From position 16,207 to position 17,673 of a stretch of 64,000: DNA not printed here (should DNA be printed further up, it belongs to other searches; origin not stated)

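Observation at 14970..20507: glf + GT28 MGDG-synthase-like glycosyltransferase + LRR/PH membrane protein + Sel1-repeat protein: candidate galactofuranose-glycolipid/surface module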

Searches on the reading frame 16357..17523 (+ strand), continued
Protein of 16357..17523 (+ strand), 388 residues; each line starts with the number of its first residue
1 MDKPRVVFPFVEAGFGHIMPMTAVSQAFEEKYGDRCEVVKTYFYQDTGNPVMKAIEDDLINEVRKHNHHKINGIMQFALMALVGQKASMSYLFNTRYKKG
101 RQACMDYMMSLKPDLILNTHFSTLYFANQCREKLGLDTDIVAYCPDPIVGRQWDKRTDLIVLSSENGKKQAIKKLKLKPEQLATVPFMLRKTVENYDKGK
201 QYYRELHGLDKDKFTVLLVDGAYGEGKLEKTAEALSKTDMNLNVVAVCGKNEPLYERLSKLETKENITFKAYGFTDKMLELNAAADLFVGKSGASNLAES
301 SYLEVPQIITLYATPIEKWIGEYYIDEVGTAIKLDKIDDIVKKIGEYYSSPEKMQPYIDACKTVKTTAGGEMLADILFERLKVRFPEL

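Call 55: search_protein_families(library=pfam, proteins=[P0362, P0365, P0368, P0374, P0376, P0380, P0385, P0386, P0393, P0384], max_evalue=0.001)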
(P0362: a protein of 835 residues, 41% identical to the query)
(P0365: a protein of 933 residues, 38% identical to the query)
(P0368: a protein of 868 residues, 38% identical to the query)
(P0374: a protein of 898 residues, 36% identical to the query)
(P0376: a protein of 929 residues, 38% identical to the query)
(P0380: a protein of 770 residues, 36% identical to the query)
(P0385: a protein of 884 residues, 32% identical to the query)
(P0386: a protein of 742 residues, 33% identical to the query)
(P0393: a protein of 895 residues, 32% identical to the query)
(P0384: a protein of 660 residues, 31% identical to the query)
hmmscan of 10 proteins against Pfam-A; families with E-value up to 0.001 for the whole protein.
P0362 (835 aa): 2 families
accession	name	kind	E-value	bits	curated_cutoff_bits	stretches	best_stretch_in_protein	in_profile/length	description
PF04932.20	Wzy_C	-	6.6e-13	49.1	31.7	1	242-380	2-149/149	O-Antigen ligase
PF04101.22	Glyco_tran_28_C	-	2.3e-09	37.9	22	1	688-759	30-99/166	Glycosyltransferase family 28 C-terminal domain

P0365 (933 aa): 3 families
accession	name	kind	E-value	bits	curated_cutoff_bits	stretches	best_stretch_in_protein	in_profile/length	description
PF04932.20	Wzy_C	-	2.6e-16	60.2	31.7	1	282-434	1-148/149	O-Antigen ligase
PF04101.22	Glyco_tran_28_C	-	1.1e-07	32.5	22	1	747-868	23-147/166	Glycosyltransferase family 28 C-terminal domain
PF00534.26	Glycos_transf_1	-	0.00015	21.8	26.4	1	745-875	36-169/172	Glycosyl transferases group 1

P0368 (868 aa): 3 families
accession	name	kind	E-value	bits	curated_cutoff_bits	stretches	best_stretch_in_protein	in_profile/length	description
PF04932.20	Wzy_C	-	1.5e-16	60.9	31.7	1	273-411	2-148/149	O-Antigen ligase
PF04101.22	Glyco_tran_28_C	-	2.5e-10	41.1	22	1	714-789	23-96/166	Glycosyltransferase family 28 C-terminal domain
PF06925.17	MGDG_synth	-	0.00036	21.1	25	1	502-621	1-114/169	Monogalactosyldiacylglycerol (MGDG) synthase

P0374 (898 aa): 2 families
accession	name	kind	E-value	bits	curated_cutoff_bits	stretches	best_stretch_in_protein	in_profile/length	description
PF04932.20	Wzy_C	-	1.7e-10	41.3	31.7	1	277-420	2-149/149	O-Antigen ligase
PF04101.22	Glyco_tran_28_C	-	4.5e-08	33.8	22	1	731-807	20-96/166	Glycosyltransferase family 28 C-terminal domain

P0376 (929 aa): 3 families
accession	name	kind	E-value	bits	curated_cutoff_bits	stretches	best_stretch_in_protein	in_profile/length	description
PF04932.20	Wzy_C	-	3.9e-13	49.9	31.7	1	262-395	3-148/149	O-Antigen ligase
PF04101.22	Glyco_tran_28_C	-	9.2e-11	42.5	22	1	756-885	10-145/166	Glycosyltransferase family 28 C-terminal domain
PF00534.26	Glycos_transf_1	-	3.4e-06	27.1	26.4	1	762-895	35-171/172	Glycosyl transferases group 1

P0380 (770 aa): 1 family
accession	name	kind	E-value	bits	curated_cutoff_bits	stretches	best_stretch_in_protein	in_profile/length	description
PF04101.22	Glyco_tran_28_C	-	5.8e-07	30.1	22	1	590-666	23-96/166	Glycosyltransferase family 28 C-terminal domain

P0385 (884 aa): 2 families
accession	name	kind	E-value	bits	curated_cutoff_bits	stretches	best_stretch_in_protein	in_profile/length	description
PF04932.20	Wzy_C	-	4.5e-12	46.4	31.7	1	279-424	3-149/149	O-Antigen ligase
PF04101.22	Glyco_tran_28_C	-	3.4e-05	24.4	22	1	727-803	23-96/166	Glycosyltransferase family 28 C-terminal domain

P0386 (742 aa): 1 family
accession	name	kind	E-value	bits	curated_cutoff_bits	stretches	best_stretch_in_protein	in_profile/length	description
PF04101.22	Glyco_tran_28_C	-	0.00028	21.4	22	1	591-665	24-96/166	Glycosyltransferase family 28 C-terminal domain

P0393 (895 aa): 3 families
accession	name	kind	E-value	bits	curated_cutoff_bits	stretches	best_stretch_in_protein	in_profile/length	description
PF04932.20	Wzy_C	-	1.1e-18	67.9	31.7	1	281-430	2-148/149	O-Antigen ligase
PF04101.22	Glyco_tran_28_C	-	0.00033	21.2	22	1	748-865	31-153/166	Glycosyltransferase family 28 C-terminal domain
PF06925.17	MGDG_synth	-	0.00045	20.8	25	1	529-631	5-100/169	Monogalactosyldiacylglycerol (MGDG) synthase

P0384 (660 aa): 5 families
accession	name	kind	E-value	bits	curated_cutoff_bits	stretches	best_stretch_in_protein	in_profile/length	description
PF01553.26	Acyltransferase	-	7.3e-14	52.1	23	1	462-589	1-131/132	Acyltransferase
PF04101.22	Glyco_tran_28_C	-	9.8e-09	35.9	22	1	242-311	31-96/166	Glycosyltransferase family 28 C-terminal domain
PF02684.21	LpxB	-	2.6e-05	23.7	22.6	1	192-351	164-323/374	Lipid-A-disaccharide synthetase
PF06925.17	MGDG_synth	-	4.1e-05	24.2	25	1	51-160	38-142/169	Monogalactosyldiacylglycerol (MGDG) synthase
PF00534.26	Glycos_transf_1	-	0.00018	21.6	26.4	1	232-364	37-170/172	Glycosyl transferases group 1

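Call 66: search_protein_families(library=pfam, proteins=[L010:5666-6901:+, L010:6919-8847:+, L010:3813-5612:+, L017:289-1314:+, L017:8149-10566:+, L007:1155-2876:+, L007:2949-3665:+, L016:264-2825:+, L019:11175-14573:+, L007:12578-13693:+], max_evalue=0.001)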
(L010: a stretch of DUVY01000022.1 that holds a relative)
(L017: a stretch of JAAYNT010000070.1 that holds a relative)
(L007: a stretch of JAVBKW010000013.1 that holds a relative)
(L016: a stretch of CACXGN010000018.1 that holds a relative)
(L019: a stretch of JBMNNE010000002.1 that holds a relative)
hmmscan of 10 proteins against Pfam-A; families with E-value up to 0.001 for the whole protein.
L010:5666-6901:+ (411 aa): 1 family
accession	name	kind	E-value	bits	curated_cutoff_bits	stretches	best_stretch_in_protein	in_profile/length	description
PF02614.20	UxaC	-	3e-125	419.1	25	2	232-410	282-464/464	Glucuronate isomerase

L010:6919-8847:+ (642 aa): 6 families
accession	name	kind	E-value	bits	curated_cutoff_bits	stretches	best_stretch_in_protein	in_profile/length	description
PF02836.23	Glyco_hydro_2_C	-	1.8e-27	96.7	21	1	256-544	6-298/302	Glycosyl hydrolases family 2, TIM barrel domain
PF02837.24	Glyco_hydro_2_N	-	4e-14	53.3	28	1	8-146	5-165/169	Glycosyl hydrolases family 2, sugar binding domain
PF00703.27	Glyco_hydro_2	-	1.6e-09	38.9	23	1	191-248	56-109/109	Glycosyl hydrolases family 2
PF22666.2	Glyco_hydro_2_N2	-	6.7e-09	36.5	27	1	54-125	50-123/167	Glycosyl hydrolase 2 galactose-binding domain-like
PF16355.11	DUF4982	-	1.1e-05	25.8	23.9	1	562-596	1-39/61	Domain of unknown function (DUF4982)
PF13364.12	BetaGal_ABD2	-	0.00039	21.6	23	1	27-123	10-110/112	Beta-galactosidase second all-beta domain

L010:3813-5612:+ (599 aa): 1 family
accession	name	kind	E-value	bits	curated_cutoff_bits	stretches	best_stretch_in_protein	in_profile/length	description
PF13347.12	MFS_2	-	6.7e-29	101.1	27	1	69-514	32-426/427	MFS/sugar transport protein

L017:289-1314:+ (341 aa): 2 families
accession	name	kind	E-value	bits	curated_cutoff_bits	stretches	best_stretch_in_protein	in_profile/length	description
PF14310.12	Fn3-like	-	1.5e-17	63.9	25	1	101-170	1-70/71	Fibronectin type III-like domain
PF01915.27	Glyco_hydro_3_C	-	3.3e-07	30.9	31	1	4-72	151-200/200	Glycosyl hydrolase family 3 C-terminal domain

L017:8149-10566:+ (805 aa): 2 families
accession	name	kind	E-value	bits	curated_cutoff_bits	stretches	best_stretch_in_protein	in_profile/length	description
PF05345.18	He_PIG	-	2.8e-49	165.9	24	6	146-227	8-94/96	Putative Ig domain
PF20608.4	Phage_tube_C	-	0.00066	20.4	24.1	0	251-317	11-79/82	Phage tail tube protein C-terminal domain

L007:1155-2876:+ (573 aa): 2 families
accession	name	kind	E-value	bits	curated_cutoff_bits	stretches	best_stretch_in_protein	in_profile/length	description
PF13347.12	MFS_2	-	4.6e-70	236.7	27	1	34-484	2-426/427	MFS/sugar transport protein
PF07690.21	MFS_1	-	2.8e-17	63.1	33.4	2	31-179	205-341/347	Major Facilitator Superfamily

L007:2949-3665:+ (238 aa): 2 families
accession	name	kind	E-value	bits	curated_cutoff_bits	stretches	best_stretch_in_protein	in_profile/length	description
PF04397.21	LytTR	-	5.6e-18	65.4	22.6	1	138-226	2-95/98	LytTr DNA-binding domain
PF00072.30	Response_reg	-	8.1e-15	55.4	30.2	1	4-112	1-106/111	Response regulator receiver domain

L016:264-2825:+ (853 aa): 5 families
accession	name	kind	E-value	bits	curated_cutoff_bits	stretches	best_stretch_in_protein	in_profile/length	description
PF17389.8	Bac_rhamnosid6H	-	1.2e-102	344.2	24.5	1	406-764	2-337/339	Bacterial alpha-L-rhamnosidase 6 hairpin glycosidase domain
PF08531.16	Bac_rhamnosid_N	-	7.9e-42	143.4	25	1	133-282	1-149/172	Alpha-L-rhamnosidase N-terminal domain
PF05592.18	Bac_rhamnosid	-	1.2e-25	89.8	22.2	1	305-390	2-88/102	Bacterial alpha-L-rhamnosidase concanavalin-like domain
PF17390.7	Bac_rhamnosid_C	-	2.7e-18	66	22.1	1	768-840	1-73/78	Bacterial alpha-L-rhamnosidase C-terminal domain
PF25788.1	Ig_Rha78A_N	-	1.4e-06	28.9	27.4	1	4-97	1-104/105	Rha78A-like, N-terminal immunoglobulin domain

L019:11175-14573:+ (1132 aa): 5 families
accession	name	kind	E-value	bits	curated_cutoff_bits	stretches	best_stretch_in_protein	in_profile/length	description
PF09479.16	Flg_new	-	3.2e-52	175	27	4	108-177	2-65/65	Listeria-Bacteroides repeat domain (List_Bact_rpt)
PF18435.7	EstA_Ig_like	-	2e-07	31.6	26.7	1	705-811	1-101/120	Esterase Ig-like N-terminal domain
PF00326.27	Peptidase_S9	-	1.8e-05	24.8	22.6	1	939-1003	32-92/213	Prolyl oligopeptidase family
PF02230.22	Abhydrolase_2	-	6.2e-05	23.4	23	1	955-1055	88-186/217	Phospholipase/Carboxylesterase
PF16990.11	CBM_35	-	0.00034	21.3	28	0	453-491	82-119/121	Carbohydrate binding module (family 35)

L007:12578-13693:+ (371 aa): 1 family
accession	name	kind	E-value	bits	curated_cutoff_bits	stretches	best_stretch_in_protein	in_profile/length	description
PF01208.23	URO-D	-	5e-14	52.5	23.9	1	221-368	206-346/346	Uroporphyrinogen decarboxylase (URO-D)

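Call 70: find_encoding_contigs(protein=P0015, flank=6000, max_places=2)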
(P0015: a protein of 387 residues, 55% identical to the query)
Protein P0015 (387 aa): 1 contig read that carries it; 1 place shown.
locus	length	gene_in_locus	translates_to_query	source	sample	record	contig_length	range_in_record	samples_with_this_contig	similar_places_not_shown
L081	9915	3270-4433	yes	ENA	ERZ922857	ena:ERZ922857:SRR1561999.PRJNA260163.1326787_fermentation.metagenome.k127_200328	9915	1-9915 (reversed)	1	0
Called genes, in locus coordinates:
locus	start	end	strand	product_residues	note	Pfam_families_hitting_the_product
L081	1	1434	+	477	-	?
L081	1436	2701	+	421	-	PF09861:Lar_N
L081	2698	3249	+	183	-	PF07155:ECF-ribofla_trS, PF12822:ECF_trnsprt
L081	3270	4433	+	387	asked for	PF04101:Glyco_tran_28_C (weak)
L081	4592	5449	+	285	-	PF01261:AP_endonuc_2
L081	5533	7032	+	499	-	PF04616:Glyco_hydro_43, PF17851:GH43_C2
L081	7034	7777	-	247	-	PF08220:HTH_DeoR, PF08279:HTH_11, PF13412:HTH_24, PF00455:DeoRC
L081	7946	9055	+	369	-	PF02615:Ldh_2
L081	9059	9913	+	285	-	?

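Call 71: find_encoding_contigs(protein=P0003, flank=6000, max_places=2)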
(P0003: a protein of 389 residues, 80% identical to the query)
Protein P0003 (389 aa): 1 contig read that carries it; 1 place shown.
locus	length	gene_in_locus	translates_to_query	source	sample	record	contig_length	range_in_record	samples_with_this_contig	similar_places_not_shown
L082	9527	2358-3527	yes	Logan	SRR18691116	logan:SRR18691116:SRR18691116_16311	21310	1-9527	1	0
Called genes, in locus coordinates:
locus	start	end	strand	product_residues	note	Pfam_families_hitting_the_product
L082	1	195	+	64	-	?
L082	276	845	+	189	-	PF00072:Response_reg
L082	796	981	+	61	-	PF04397:LytTR (weak)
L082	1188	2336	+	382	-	PF01266:DAO (weak), PF01593:Amino_oxidase, PF13450:NAD_binding_8, PF03275:GLF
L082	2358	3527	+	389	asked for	PF04101:Glyco_tran_28_C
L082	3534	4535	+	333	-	PF13306:LRR_5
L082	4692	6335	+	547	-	PF23310:TPR_27 (faint), PF08238:Sel1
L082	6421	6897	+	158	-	PF18143:HAD_SAK_2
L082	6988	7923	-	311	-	PF02588:YitT_membrane, PF10035:DUF2179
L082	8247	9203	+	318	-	PF00109:ketoacyl-synt (weak), PF00108:Thiolase_N, PF08545:ACP_syn_III, PF08541:ACP_syn_III_C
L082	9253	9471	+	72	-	PF00550:PP-binding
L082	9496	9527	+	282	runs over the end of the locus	PF00698:Acyl_transf_1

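Call 72: find_encoding_contigs(protein=P0106, flank=8000, max_places=2)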
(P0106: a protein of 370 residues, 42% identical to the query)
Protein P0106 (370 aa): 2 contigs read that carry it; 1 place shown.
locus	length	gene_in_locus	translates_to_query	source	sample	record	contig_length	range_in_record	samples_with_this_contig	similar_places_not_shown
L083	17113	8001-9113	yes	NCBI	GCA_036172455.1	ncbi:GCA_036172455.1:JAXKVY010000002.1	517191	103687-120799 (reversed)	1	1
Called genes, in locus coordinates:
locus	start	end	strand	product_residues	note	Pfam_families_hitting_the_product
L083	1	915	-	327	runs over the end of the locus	PF00005:ABC_tran, PF13304:AAA_21 (faint), PF09383:NIL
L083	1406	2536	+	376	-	PF13450:NAD_binding_8, PF03275:GLF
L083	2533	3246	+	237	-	PF00072:Response_reg, PF04397:LytTR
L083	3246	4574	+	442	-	PF14501:HATPase_c_5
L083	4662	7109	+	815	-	PF00933:Glyco_hydro_3, PF01915:Glyco_hydro_3_C, PF14310:Fn3-like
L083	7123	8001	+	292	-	-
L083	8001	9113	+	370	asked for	PF02684:LpxB (weak), PF04101:Glyco_tran_28_C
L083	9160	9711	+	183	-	-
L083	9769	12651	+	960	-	PF01915:Glyco_hydro_3_C, PF14310:Fn3-like, PF00933:Glyco_hydro_3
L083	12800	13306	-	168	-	PF02224:Cytidylate_kin (faint), PF13238:AAA_18 (faint)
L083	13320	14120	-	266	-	PF02517:Rce1-like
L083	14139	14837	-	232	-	PF12746:GNAT_acetyltran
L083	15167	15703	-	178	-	PF03773:ArsP_1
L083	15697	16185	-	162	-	PF03773:ArsP_1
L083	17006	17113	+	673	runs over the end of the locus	PF00753:Lactamase_B, PF19583:ODP, PF00072:Response_reg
